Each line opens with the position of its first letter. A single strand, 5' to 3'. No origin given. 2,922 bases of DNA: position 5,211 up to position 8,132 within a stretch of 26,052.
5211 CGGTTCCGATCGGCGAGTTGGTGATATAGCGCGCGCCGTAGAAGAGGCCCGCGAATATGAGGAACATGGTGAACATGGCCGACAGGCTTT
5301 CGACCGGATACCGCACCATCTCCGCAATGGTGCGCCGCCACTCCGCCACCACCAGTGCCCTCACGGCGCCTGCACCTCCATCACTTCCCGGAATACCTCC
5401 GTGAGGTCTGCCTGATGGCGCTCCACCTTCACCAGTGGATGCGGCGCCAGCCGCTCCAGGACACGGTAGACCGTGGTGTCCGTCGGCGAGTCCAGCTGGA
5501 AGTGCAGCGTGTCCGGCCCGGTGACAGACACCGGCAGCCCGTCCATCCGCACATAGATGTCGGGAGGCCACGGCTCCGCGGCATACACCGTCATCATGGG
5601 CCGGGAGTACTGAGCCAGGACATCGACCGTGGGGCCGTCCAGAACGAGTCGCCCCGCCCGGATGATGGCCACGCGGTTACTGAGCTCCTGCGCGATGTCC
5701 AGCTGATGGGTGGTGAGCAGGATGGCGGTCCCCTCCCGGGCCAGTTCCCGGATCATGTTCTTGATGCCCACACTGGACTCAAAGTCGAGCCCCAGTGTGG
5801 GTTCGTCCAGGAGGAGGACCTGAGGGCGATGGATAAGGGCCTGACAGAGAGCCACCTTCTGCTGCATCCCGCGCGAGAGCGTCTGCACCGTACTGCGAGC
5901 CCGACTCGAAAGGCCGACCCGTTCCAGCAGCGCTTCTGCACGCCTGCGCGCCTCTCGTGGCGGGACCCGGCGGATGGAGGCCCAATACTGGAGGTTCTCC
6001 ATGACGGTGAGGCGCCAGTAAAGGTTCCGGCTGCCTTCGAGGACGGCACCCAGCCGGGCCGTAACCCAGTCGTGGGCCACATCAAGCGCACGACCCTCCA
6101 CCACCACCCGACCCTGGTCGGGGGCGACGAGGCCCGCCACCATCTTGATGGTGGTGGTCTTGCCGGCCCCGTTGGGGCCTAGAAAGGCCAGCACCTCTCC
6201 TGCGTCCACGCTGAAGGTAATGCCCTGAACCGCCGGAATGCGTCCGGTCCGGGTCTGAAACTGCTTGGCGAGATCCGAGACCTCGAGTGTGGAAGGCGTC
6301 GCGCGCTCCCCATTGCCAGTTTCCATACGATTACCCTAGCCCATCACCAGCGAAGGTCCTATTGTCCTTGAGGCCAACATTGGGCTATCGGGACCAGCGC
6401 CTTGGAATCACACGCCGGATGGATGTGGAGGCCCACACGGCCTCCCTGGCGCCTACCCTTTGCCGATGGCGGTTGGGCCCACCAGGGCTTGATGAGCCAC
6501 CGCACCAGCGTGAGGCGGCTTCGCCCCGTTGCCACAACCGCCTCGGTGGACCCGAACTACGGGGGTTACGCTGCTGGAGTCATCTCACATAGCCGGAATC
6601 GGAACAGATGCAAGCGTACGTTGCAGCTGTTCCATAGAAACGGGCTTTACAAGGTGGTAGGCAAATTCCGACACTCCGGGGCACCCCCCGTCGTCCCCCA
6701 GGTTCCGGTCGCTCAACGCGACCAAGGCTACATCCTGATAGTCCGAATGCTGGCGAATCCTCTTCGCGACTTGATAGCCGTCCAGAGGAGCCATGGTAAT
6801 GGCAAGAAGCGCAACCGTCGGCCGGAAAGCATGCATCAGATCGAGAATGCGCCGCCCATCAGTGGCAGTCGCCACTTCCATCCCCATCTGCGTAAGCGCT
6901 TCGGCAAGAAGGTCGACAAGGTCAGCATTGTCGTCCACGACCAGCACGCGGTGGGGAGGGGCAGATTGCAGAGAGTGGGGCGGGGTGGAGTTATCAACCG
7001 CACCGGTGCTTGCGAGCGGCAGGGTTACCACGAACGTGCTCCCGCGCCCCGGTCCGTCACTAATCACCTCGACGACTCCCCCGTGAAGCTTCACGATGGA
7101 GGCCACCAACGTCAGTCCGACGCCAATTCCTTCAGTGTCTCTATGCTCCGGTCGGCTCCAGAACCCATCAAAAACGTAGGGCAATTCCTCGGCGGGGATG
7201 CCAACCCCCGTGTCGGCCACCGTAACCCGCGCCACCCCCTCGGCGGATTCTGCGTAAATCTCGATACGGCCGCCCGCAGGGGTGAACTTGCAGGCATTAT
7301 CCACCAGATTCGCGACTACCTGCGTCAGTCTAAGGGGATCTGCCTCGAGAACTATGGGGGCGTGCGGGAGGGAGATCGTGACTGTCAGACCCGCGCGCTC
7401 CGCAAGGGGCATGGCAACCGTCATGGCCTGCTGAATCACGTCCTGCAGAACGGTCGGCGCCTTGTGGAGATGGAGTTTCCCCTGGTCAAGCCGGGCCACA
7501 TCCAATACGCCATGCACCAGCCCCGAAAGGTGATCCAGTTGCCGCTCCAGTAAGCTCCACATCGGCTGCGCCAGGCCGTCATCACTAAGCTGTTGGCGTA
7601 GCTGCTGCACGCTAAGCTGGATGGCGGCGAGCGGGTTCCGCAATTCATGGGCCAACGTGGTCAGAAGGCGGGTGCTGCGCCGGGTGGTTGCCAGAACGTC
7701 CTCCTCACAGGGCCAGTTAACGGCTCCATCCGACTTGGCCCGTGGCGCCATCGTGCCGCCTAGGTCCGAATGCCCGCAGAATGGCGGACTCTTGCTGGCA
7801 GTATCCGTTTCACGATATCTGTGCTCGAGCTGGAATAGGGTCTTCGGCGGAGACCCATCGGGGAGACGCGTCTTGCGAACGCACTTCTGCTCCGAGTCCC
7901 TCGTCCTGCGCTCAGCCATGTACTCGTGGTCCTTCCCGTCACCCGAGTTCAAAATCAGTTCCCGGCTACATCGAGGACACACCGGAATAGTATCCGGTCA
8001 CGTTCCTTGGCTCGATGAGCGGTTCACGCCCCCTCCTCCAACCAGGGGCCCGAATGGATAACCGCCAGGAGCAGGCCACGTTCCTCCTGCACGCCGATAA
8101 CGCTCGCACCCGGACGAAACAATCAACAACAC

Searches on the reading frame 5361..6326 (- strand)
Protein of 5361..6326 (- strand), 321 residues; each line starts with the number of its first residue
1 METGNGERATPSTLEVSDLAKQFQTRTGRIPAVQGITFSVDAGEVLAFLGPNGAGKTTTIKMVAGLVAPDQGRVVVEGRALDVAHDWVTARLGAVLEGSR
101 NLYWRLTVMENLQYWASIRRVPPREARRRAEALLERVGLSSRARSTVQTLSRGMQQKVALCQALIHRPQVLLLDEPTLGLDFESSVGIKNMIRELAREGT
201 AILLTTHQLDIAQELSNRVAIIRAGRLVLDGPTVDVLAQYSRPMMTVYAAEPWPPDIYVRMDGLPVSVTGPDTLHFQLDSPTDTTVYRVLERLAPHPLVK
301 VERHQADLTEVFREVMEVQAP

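Call 6: search_protein_families(library=pfam, proteins=[window:5361-6326:-], max_evalue=0.01)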
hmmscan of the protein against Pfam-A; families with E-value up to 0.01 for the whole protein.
window:5361-6326:- (321 aa): 4 families
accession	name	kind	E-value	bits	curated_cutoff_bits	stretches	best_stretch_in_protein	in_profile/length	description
PF00005.33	ABC_tran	-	6.9e-32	111.4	25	1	34-177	2-136/137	ABC transporter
PF13304.12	AAA_21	-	1e-11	45.9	27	1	147-208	235-299/304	AAA domain, putative AbiEii toxin, Type IV TA system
PF13604.12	AAA_30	-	0.00065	19.9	27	0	44-77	19-52/191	AAA domain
PF13401.12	AAA_22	-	0.0025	18.6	27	1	45-176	7-93/130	AAA domain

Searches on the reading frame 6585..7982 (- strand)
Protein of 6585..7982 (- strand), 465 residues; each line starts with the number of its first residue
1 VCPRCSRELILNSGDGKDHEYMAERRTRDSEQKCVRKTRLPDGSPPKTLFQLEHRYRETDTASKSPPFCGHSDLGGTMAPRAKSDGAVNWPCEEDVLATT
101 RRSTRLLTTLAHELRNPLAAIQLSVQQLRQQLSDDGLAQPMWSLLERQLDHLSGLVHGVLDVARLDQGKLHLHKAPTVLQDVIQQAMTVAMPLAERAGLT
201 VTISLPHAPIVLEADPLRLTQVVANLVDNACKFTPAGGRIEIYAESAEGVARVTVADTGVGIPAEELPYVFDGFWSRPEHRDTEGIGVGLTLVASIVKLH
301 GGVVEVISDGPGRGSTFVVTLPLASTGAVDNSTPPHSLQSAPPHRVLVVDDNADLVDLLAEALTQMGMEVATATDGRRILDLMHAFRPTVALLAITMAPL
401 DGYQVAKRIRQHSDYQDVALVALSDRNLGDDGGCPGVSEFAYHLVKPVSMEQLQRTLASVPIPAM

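Call 6: search_protein_families(library=pfam, proteins=[window:6585-7982:-], max_evalue=0.01)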
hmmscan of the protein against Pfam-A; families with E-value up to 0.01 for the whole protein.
window:6585-7982:- (465 aa): 5 families
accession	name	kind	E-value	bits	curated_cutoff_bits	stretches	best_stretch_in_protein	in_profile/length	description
PF02518.31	HATPase_c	-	1.8e-28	99.7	26.4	1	215-324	2-110/111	Histidine kinase-, DNA gyrase B-, and HSP90-like ATPase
PF00072.30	Response_reg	-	2e-14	54.1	30.2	1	346-456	1-109/111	Response regulator receiver domain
PF00512.31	HisKA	-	2.1e-12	47.3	26.9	1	104-168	3-66/66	His Kinase A (phospho-acceptor) domain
PF13589.12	HATPase_c_3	-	0.00069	20.1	25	1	219-279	3-62/137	Histidine kinase-, DNA gyrase B-, and HSP90-like ATPase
PF13581.12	HATPase_c_2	-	0.0012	19.3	27.4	1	222-297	39-109/127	Histidine kinase-like ATPase domain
